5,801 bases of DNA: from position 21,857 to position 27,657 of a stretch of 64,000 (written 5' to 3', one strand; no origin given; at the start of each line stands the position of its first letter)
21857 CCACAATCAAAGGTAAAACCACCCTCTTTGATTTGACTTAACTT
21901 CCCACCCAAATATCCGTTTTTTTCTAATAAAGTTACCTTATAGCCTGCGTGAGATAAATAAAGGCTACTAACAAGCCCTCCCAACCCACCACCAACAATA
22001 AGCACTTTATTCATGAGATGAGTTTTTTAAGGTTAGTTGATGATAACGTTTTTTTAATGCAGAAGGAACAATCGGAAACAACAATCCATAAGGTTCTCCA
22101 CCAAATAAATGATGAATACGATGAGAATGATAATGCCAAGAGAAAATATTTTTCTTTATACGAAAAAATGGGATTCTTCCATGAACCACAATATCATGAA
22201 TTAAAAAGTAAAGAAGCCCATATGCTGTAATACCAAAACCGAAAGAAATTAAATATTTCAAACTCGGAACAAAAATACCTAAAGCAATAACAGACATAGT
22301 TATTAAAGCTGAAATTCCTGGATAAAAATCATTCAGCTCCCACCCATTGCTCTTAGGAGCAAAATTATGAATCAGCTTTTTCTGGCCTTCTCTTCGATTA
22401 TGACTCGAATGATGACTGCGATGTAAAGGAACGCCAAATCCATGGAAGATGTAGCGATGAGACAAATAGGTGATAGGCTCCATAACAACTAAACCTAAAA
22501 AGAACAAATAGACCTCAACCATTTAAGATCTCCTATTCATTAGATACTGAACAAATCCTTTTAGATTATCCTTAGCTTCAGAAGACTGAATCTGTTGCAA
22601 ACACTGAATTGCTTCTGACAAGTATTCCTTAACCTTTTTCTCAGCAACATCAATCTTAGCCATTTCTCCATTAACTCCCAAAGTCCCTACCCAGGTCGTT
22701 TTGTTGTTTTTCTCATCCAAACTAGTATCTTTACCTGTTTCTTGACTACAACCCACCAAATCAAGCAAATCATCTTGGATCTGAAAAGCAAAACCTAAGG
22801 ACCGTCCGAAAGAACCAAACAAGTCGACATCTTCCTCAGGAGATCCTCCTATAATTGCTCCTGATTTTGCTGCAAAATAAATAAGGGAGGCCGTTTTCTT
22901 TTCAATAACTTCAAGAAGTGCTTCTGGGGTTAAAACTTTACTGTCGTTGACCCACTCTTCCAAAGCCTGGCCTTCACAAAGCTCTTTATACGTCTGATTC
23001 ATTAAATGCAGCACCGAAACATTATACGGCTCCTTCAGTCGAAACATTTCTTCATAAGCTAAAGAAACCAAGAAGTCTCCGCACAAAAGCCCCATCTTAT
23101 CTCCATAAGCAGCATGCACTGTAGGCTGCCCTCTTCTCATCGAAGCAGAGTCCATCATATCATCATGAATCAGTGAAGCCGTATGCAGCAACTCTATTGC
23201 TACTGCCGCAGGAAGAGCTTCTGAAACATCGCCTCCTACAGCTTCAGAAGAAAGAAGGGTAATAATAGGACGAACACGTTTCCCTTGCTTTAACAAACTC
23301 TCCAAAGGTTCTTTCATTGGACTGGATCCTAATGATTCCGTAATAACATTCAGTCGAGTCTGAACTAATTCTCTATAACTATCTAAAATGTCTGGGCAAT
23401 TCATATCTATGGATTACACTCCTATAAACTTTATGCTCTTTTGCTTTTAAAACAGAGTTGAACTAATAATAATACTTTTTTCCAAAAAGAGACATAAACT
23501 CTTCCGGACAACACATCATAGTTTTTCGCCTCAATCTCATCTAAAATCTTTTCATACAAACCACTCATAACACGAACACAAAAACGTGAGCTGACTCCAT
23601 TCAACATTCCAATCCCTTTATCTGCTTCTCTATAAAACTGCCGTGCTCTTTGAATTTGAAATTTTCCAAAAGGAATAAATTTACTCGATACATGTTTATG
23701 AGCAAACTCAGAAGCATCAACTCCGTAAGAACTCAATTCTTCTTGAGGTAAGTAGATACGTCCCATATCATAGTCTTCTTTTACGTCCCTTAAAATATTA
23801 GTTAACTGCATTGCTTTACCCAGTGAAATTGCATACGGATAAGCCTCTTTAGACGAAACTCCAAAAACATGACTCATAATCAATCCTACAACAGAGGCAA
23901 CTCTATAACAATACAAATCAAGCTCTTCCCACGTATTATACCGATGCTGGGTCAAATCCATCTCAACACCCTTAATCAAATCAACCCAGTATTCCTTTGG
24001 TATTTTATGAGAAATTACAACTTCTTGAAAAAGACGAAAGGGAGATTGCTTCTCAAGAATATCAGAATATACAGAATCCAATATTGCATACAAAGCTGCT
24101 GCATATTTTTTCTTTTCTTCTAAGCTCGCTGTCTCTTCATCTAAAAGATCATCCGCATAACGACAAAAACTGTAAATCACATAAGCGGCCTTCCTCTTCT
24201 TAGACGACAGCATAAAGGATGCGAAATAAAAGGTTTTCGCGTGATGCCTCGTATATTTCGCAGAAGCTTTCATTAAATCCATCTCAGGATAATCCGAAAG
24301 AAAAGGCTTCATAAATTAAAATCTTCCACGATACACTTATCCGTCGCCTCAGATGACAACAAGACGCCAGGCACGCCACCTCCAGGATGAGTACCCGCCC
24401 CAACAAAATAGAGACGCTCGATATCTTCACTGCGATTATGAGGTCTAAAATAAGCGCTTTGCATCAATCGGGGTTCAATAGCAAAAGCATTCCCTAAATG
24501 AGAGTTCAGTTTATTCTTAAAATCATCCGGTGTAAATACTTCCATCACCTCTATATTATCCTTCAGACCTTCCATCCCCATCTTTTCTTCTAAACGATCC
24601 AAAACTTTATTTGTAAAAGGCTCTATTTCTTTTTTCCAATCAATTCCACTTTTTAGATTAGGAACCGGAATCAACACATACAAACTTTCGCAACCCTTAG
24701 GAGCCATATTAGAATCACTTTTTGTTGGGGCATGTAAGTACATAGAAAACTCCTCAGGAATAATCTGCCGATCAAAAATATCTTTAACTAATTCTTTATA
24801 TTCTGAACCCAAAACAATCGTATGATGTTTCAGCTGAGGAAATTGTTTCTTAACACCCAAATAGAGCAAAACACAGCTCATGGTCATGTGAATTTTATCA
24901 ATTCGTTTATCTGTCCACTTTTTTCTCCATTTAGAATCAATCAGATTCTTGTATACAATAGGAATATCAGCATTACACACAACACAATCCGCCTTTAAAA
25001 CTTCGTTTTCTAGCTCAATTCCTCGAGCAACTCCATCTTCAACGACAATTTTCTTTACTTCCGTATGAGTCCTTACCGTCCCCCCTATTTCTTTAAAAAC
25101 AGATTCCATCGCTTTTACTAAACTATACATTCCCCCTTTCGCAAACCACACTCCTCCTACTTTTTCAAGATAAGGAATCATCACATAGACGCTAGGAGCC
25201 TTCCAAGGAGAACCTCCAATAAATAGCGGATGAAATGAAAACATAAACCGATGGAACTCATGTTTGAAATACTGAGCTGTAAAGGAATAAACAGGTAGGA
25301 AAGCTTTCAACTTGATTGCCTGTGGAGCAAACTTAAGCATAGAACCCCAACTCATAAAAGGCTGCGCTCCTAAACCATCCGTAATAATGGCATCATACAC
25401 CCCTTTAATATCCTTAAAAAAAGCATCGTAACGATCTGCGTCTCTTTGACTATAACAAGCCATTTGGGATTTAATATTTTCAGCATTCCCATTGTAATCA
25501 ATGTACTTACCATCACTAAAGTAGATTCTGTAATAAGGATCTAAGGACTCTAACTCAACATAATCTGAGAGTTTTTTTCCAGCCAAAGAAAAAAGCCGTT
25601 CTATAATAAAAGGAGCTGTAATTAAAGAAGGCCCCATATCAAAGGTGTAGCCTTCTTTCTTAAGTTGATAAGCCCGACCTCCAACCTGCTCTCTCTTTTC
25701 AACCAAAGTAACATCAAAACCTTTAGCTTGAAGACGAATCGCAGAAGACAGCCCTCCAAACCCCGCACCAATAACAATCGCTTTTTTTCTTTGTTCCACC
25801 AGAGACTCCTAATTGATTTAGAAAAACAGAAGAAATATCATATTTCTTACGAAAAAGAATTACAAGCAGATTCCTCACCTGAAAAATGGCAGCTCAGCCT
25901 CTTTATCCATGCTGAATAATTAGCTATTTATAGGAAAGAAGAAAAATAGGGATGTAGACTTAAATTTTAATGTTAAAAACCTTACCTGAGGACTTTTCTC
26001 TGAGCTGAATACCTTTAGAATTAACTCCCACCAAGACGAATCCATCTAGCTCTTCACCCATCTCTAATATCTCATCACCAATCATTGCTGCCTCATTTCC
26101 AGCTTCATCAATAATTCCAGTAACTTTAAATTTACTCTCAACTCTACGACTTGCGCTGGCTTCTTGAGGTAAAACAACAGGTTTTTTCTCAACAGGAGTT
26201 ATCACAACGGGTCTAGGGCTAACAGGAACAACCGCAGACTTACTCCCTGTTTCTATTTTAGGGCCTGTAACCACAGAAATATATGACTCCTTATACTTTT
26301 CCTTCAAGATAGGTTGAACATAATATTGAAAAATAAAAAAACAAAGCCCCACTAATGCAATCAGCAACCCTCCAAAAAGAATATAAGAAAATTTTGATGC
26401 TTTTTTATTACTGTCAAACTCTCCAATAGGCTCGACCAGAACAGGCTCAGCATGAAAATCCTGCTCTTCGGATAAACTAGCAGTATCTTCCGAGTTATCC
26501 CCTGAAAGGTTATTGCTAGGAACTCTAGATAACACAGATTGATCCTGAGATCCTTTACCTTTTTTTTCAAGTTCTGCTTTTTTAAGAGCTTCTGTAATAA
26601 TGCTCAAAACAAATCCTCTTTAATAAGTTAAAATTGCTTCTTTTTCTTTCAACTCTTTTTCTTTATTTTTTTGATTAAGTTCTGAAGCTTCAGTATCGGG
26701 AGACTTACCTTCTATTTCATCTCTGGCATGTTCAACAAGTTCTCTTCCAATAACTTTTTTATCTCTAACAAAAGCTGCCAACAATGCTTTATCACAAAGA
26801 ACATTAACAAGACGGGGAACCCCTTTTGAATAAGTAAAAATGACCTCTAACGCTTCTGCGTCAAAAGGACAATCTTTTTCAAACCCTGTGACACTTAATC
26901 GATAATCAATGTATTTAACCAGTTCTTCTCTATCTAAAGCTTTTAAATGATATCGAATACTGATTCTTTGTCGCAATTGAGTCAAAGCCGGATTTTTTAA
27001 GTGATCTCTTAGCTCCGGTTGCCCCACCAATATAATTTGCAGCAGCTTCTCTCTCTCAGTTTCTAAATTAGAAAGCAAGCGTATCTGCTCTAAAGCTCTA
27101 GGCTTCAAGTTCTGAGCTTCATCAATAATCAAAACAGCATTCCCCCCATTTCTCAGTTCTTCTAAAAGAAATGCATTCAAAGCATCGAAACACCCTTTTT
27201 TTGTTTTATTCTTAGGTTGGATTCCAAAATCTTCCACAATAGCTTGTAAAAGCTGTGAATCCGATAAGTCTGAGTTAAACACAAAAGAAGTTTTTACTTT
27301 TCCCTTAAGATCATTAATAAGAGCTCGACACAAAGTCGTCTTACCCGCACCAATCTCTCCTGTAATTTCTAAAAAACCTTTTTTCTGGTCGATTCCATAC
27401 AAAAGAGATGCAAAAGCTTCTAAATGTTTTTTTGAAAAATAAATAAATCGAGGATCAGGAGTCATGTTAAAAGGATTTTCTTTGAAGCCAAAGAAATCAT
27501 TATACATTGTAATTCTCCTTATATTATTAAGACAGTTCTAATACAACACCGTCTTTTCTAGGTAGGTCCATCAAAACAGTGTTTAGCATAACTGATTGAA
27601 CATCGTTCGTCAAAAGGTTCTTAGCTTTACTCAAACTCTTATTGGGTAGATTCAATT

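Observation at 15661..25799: Compact carotenoid operon predicting a monocyclic hydroxylated carotenoid glycoside fatty-acid ester (myxol/salinixanthin/myxobacton-like)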

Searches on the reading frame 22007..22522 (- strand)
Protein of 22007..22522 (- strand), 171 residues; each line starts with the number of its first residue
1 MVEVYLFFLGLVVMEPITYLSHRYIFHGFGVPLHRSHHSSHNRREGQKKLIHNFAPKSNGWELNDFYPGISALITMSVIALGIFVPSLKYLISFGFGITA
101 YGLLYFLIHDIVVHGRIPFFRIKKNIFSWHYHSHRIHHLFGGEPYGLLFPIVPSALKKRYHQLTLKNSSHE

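Call 3: search_protein_families(library=pfam, proteins=[window:22007-22522:-], max_evalue=0.01)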
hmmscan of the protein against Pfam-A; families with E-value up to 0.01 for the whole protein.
window:22007-22522:- (171 aa): 1 family
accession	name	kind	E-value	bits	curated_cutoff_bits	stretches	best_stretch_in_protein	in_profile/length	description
PF04116.19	FA_hydroxylase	-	1.4e-06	29.2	31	1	7-151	1-125/132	Fatty acid hydroxylase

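Call 4: search_protein_families(library=ncbifam, proteins=[window:22007-22522:-], max_evalue=0.01)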
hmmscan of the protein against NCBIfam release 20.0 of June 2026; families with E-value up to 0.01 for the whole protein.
window:22007-22522:- (171 aa): 0 families

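Call 69: search_dna_similar(query=window:22007-22522:-, collection=plasmids, mode=protein, max_rows=12, max_evalue=0.001)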
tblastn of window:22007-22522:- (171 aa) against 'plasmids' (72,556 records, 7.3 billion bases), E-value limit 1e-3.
Records with a match: 109; places in all: 109; records where one place covers at least 80% of the query: 68.
Best place of each record, by identity: <60% 109.
By first word of the organism name: Pantoea 95; Paracoccus 5; Comamonas 2; Sphingomonas 1; Pseudomonas 1; Acinetobacter 1; Enterobacter 1; Neorhizobium 1; Comamonadaceae 1; Streptomyces 1.
By predicted mobility (MOB-suite, as given by PLSDB): non-mobilizable 109.
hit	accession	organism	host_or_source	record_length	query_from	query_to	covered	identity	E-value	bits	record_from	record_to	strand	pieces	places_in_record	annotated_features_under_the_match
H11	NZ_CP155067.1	Pantoea sp. BRR-3P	single cell,Elaeagnus umbellata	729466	3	171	99%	32.0%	4e-12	70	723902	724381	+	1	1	sterol desaturase family protein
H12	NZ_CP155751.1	Sphingomonas parapaucimobilis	Chinese cabbage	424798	6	170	96%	32.7%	2e-11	68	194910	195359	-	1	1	sterol desaturase family protein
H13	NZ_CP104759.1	Pantoea piersonii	Homo sapiens,Cell culture,Unstimulated ...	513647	6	162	92%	33.7%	5e-13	73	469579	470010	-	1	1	sterol desaturase family protein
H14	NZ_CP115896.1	Pantoea piersonii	Homo sapiens,blood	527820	6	162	92%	33.7%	3e-11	68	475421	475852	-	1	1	sterol desaturase family protein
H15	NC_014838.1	Pantoea sp. At-9b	-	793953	1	162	95%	31.6%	2e-12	71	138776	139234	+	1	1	sterol desaturase family protein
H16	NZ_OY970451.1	Pantoea sp. Nvir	-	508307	6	149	84%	34.7%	8e-12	69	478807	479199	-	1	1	sterol desaturase family protein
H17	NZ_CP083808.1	Pantoea agglomerans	Eucalyptus grandis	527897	6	149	84%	34.7%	1e-11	69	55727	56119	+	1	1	sterol desaturase family protein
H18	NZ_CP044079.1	Paracoccus yeei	Homo sapiens,clinical isolate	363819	6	159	90%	31.9%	8e-10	64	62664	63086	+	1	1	sterol desaturase family protein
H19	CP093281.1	Pseudomonas silvicola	Cunninghamia lanceolata,cell ...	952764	6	169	96%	29.7%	1e-10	66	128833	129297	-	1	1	beta-carotene hydroxylase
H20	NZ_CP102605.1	Pantoea sp. SOD02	cell culture,urban freshwater stream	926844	3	143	82%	34.5%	2e-11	68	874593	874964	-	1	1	sterol desaturase family protein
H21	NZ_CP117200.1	Pantoea sp. SS70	Solanum tuberosum L.,cell culture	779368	3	143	82%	34.5%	3e-11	68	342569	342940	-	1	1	sterol desaturase family protein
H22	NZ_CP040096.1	Pantoea sp. SO10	whole organism,soil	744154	3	143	82%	34.5%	3e-11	68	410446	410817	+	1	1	sterol desaturase family protein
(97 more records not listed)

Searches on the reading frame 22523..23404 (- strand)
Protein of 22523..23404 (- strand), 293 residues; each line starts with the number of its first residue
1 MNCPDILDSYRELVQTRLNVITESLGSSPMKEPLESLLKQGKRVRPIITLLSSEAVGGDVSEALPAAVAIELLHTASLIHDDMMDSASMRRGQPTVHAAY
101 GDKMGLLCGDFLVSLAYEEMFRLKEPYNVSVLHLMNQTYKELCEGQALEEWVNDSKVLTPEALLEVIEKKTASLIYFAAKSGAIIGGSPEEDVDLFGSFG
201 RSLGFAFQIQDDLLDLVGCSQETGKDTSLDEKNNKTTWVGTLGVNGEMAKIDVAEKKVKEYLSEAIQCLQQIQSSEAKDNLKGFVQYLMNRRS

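Call 3: search_protein_families(library=pfam, proteins=[window:22523-23404:-], max_evalue=0.01)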
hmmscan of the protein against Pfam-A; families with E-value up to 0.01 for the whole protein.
window:22523-23404:- (293 aa): 1 family
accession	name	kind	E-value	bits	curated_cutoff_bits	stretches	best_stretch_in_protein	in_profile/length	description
PF00348.22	polyprenyl_synt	-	8.4e-62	209.1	27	1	30-249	4-225/251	Polyprenyl synthetase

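Call 4: search_protein_families(library=ncbifam, proteins=[window:22523-23404:-], max_evalue=0.01)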
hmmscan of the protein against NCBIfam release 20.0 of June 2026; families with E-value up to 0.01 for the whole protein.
window:22523-23404:- (293 aa): 16 families
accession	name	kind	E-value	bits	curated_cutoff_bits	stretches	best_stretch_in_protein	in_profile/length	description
NF040698.1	IdsA_Meth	equivalog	1.4e-63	215.1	468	1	3-237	3-243/328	short chain isoprenyl diphosphate synthase IdsA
NF041169.1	f2_encap_cargo4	exception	2.3e-59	201.3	450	1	39-238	48-247/334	family 2 encapsulin nanocompartment cargo protein polyprenyl transferase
NF045485.1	FPPsyn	subfamily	6.3e-55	186.3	275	1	11-292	5-287/288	farnesyl diphosphate synthase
NF041003.1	GGPP_syn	equivalog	2.2e-49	168.3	500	1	37-237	35-240/326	geranylgeranyl diphosphate synthase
TIGR02748.1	GerC3_HepT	equivalog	1e-42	146.4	456.55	1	36-232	37-231/319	heptaprenyl diphosphate synthase component II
NF045685.1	GGPPSynCrtE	equivalog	1.8e-42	145.4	460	1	35-292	36-292/293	geranylgeranyl diphosphate synthase CrtE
NF040627.1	GFPS_Meth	equivalog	7.6e-41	140.4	600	1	14-288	12-277/285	geranylfarnesyl diphosphate synthase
NF040789.2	gerfarn_diphsyn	equivalog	2.9e-40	138.5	560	1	59-239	80-262/345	geranylfarnesyl diphosphate synthase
TIGR02749.1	prenyl_cyano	equivalog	5.9e-39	134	383.2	1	40-234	43-237/322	solanesyl diphosphate synthase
NF008140.0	PRK10888.1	equivalog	8.5e-38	130.5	412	1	40-237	43-237/323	octaprenyl diphosphate synthase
NF042417.1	NPPPS_Mycobact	equivalog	1.4e-34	119.6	600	1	30-232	44-244/335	nonaprenyl/(2E,6E)-farnesyl/geranylgeranyl diphosphat synthase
NF045549.1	GGPPsyn_IdsB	equivalog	5.4e-34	117.8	475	1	39-249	63-276/346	geranylgeranyl diphosphate synthase IdsB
NF007877.0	PRK10581.1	equivalog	3.9e-33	114.9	321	1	38-291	41-297/299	(2E,6E)-farnesyl diphosphate synthase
NF045628.1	HxpDPsynlarge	equivalog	2e-32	112.4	500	1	15-238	9-229/311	hexaprenyl-diphosphate synthase large subunit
NF040936.1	hexpp_archaea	equivalog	1.7e-25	89.9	400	1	36-222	36-211/275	hexaprenyl pyrophosphate synthase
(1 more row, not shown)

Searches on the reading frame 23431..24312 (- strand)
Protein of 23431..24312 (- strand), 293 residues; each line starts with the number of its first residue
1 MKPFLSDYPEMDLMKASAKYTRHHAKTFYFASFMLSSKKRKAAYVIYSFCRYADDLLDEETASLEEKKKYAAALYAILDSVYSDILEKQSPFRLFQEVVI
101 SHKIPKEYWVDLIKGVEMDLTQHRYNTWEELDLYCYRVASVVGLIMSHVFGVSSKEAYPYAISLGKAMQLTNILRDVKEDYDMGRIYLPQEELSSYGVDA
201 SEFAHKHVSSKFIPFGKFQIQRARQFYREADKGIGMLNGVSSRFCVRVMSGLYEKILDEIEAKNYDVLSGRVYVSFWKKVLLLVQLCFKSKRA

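Call 3: search_protein_families(library=pfam, proteins=[window:23431-24312:-], max_evalue=0.01)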
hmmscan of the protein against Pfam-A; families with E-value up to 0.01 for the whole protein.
window:23431-24312:- (293 aa): 1 family
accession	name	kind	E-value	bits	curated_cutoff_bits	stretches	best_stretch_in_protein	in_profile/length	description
PF00494.24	SQS_PSY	-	9e-76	255.5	26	1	22-278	2-263/263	Squalene/phytoene synthase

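Call 4: search_protein_families(library=ncbifam, proteins=[window:23431-24312:-], max_evalue=0.01)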
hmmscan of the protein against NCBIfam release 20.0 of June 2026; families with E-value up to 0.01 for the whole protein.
window:23431-24312:- (293 aa): 6 families
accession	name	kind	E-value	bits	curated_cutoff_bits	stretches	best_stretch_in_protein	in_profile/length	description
TIGR03465.1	HpnD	equivalog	2.7e-65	220.1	278.6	1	22-285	3-263/267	presqualene diphosphate synthase HpnD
NF045686.1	PhytoSynCyanob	equivalog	1.6e-62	211.4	550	1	18-290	25-307/310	15-cis-phytoene synthase CrtB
TIGR03464.1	HpnC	equivalog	2.7e-50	171.4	250.45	1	22-285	3-264/267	squalene synthase HpnC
NF045921.1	PhytnSynCrtBRhod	equivalog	3e-48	164.9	500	1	14-290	7-279/307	15-cis-phytoene synthase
NF042419.1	Phyto_syn_CrtB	equivalog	1.4e-45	156.2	480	1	13-285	3-281/306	15-cis-phytoene synthase CrtB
TIGR01559.1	squal_synth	equivalog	9.5e-11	41.4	286.75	1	122-210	124-220/337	squalene synthase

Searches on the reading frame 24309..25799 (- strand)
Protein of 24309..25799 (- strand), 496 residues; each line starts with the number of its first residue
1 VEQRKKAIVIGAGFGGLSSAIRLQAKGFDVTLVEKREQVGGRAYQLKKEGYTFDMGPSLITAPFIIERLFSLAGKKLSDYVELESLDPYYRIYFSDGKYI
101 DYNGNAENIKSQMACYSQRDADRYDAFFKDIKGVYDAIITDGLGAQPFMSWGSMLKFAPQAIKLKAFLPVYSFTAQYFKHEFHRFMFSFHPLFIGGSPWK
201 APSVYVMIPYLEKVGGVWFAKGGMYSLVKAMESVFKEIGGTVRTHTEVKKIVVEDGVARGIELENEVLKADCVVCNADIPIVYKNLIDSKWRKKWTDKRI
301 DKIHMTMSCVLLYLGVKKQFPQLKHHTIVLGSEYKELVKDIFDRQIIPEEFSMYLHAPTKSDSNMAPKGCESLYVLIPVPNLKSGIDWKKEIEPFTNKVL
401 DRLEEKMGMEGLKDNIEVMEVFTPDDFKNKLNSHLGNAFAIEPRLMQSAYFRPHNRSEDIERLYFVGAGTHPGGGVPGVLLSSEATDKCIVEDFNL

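Call 3: search_protein_families(library=pfam, proteins=[window:24309-25799:-], max_evalue=0.01)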
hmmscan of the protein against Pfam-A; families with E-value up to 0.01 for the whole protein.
window:24309-25799:- (496 aa): 11 families
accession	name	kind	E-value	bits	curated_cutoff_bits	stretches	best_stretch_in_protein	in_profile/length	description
PF01593.30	Amino_oxidase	-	1.1e-38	134.2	19.8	1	15-483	2-435/443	Flavin containing amine oxidoreductase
PF13450.12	NAD_binding_8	-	7e-15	55.5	21.9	1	9-63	1-55/68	NAD(P)-binding Rossmann-like domain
PF01266.30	DAO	-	7.8e-12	45.8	27.9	1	7-41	2-36/353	FAD dependent oxidoreductase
PF00890.30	FAD_binding_2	-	2.9e-08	33.8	20.4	1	7-42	2-37/414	FAD binding domain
PF07992.20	Pyr_redox_2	-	5.6e-08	33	26.1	1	6-42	2-38/291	Pyridine nucleotide-disulphide oxidoreductase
PF03486.20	HI0933_like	-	5.2e-06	26.5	50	1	6-40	2-36/244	HI0933-like protein Rossmann domain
PF00070.33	Pyr_redox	-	7.5e-05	23.6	22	1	6-40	1-35/82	Pyridine nucleotide-disulphide oxidoreductase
PF12831.13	FAD_oxidored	-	0.00022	21.1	27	1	8-43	3-38/416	FAD dependent oxidoreductase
PF01494.25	FAD_binding_3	-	0.0019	17.9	22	1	6-38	3-35/349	FAD binding domain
PF13454.12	NAD_binding_9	-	0.0023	18.4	21.8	1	9-48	2-45/155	FAD-NAD(P)-binding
PF13738.12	Pyr_redox_3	-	0.0026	17.5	30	1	8-53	1-46/305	Pyridine nucleotide-disulphide oxidoreductase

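Call 4: search_protein_families(library=ncbifam, proteins=[window:24309-25799:-], max_evalue=0.01)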
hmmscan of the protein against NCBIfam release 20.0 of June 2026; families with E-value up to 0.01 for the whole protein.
window:24309-25799:- (496 aa): 79 families (the best 25 are shown)
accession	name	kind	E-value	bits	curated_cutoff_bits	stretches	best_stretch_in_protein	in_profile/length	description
TIGR02734.1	crtI_fam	subfamily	3.5e-168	560.4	238.1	1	7-493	1-491/504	phytoene desaturase family protein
NF058655.1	CrtID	equivalog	3.1e-114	382.4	640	1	8-485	2-476/478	bifunctional phytoene desaturase/3,4-desaturase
NF045637.1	carotdesatCrtDProt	equivalog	1.7e-71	241.2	580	1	8-493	2-485/485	1-hydroxycarotenoid 3,4-desaturase CrtD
NF042421.1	hydcarot_desat_CrtD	equivalog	3.2e-71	240.3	500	1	5-490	2-483/487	1-hydroxycarotenoid 3,4-desaturase CrtD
NF045689.1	BCarotKetCrtO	equivalog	1.1e-33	116.6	1000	2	200-479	218-526/563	beta-carotene ketolase CrtO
TIGR02730.1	carot_isom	equivalog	6.3e-31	107.7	586.9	1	7-488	3-486/493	carotenoid isomerase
TIGR02733.1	desat_CrtD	equivalog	7.4e-26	90.9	549.7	2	215-491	222-489/492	C-3',4' desaturase CrtD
NF005560.0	PRK07233.1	equivalog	2.5e-16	59.5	252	2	7-54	3-50/435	hypothetical protein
TIGR03467.1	HpnE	equivalog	5.1e-14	52.4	283.05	1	8-57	2-53/430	hydroxysqualene dehydroxylase HpnE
NF005548.0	PRK07208.1-4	equivalog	1.8e-10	40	389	1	3-61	2-61/488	hypothetical protein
NF008845.0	PRK11883.1-5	equivalog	4.3e-10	38.5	560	1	2-58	2-64/468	protoporphyrinogen oxidase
NF005547.0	PRK07208.1-3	equivalog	5.1e-10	38.7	380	1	1-56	1-56/465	hypothetical protein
TIGR00562.1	proto_IX_ox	equivalog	2.3e-09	36.4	97.85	1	4-60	2-60/470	protoporphyrinogen oxidase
TIGR02732.1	zeta_caro_desat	equivalog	6e-08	32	622.15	1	8-60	3-56/474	9,9'-di-cis-zeta-carotene desaturase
NF005545.0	PRK07208.1-1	equivalog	3.4e-07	29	451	1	1-56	4-60/504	hypothetical protein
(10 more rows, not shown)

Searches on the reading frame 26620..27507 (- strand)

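Call 6: search_protein_families(library=pfam, proteins=[window:26620-27507:-], max_evalue=0.01)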
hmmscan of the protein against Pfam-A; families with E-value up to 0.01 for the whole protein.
window:26620-27507:- (295 aa): 21 families
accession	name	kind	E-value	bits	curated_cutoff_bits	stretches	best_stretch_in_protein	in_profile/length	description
PF13401.12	AAA_22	-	4.7e-28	98.5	27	1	41-169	3-129/130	AAA domain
PF13191.12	AAA_16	-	2.5e-09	38.3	32.6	1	26-155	6-164/167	AAA ATPase domain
PF13173.12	AAA_14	-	1.9e-05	25.1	27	1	47-162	6-97/129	AAA domain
PF24883.2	NPHP3_N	-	3.4e-05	24.6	24.8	1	41-91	20-72/164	Nephrocystin 3, N-terminal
PF01637.24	ATPase_2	-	4e-05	24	33.2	1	45-144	22-130/225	ATPase domain predominantly from Archaea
PF05621.17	TniB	-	7e-05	22.8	22.4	1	20-181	9-178/189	Bacterial TniB protein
PF00004.35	AAA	-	8.3e-05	23.5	21.2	1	48-183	3-128/131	ATPase family associated with various cellular activities (AAA)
PF20703.3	nSTAND1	-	0.00013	22.2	27.1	1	32-205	23-201/379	Novel STAND NTPase 1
PF02367.23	TsaE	-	0.00019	21.8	26.6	1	26-69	4-47/128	Threonylcarbamoyl adenosine biosynthesis protein TsaE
PF13238.12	AAA_18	-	0.00027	21.8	29.4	1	48-125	3-76/128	AAA domain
PF20720.3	nSTAND3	-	0.00031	20.9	27.2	1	41-82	15-55/155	Novel STAND NTPase 3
PF09848.15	SLFN-g3_helicase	-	0.00048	19.9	24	1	48-137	6-94/354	Schlafen group 3, DNA/RNA helicase domain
PF03266.21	NTPase_1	-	0.0021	18.4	23.9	0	48-70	4-26/168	NTPase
PF00931.28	NB-ARC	-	0.0022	17.8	23.5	1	27-130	3-108/248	NB-ARC domain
PF08461.16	HTH_12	-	0.0027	18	21.4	1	165-200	18-51/66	Ribonuclease R winged-helix domain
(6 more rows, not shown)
